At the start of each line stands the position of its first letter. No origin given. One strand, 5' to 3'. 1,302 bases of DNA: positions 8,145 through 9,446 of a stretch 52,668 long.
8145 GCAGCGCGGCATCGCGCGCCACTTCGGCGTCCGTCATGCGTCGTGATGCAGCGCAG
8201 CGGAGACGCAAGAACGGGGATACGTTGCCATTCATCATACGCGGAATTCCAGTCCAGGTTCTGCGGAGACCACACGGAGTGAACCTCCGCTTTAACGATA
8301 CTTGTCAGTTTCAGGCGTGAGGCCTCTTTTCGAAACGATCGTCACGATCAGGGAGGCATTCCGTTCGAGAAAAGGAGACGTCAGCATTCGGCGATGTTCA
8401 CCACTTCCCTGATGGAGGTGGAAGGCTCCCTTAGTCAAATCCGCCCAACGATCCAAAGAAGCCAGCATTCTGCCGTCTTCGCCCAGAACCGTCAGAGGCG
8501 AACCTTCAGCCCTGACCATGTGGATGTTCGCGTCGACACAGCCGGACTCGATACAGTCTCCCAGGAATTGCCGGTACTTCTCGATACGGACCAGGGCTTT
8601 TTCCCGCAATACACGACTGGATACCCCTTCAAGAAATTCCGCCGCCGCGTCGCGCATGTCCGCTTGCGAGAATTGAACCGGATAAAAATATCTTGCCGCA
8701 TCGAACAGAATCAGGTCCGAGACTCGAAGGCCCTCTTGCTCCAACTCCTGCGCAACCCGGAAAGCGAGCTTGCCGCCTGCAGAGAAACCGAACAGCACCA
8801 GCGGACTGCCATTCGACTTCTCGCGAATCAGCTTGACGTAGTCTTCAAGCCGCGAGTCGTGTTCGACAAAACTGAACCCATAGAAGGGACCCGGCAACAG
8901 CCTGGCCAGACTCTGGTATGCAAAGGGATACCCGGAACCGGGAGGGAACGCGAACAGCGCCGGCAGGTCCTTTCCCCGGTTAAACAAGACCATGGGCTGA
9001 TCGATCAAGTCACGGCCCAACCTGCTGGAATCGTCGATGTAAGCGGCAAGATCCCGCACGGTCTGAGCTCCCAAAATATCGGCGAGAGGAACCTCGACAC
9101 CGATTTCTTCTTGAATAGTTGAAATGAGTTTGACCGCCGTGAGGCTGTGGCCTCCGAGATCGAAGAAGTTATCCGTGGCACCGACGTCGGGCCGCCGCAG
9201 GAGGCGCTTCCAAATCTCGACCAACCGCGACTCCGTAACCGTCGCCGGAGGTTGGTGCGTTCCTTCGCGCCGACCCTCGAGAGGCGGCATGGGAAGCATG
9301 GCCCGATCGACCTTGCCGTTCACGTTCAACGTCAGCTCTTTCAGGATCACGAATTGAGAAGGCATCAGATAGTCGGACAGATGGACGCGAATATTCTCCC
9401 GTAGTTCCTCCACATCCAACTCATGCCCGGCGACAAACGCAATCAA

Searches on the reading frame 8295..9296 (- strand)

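Call 51: search_protein_families(library=pfam, proteins=[window:8295-9296:-], max_evalue=0.01)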
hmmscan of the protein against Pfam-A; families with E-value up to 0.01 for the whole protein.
window:8295-9296:- (334 aa): 6 families
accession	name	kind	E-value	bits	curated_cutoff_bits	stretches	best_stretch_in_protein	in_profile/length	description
PF00975.26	Thioesterase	-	1.9e-21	77.7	26.4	1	113-306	2-212/226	Thioesterase domain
PF00550.31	PP-binding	-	5e-20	72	20.8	1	24-87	2-67/67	Phosphopantetheine attachment site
PF12697.13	Abhydrolase_6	-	0.00021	22.5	26.3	1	139-249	46-135/217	Alpha/beta hydrolase family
PF00561.26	Abhydrolase_1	-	0.00058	20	25.8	1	147-204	52-103/245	alpha/beta hydrolase fold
PF07859.19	Abhydrolase_3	-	0.00085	19.6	25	1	160-204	67-112/210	alpha/beta hydrolase fold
PF12146.15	Hydrolase_4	-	0.0026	17.5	27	1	151-199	63-108/239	Serine aminopeptidase, S33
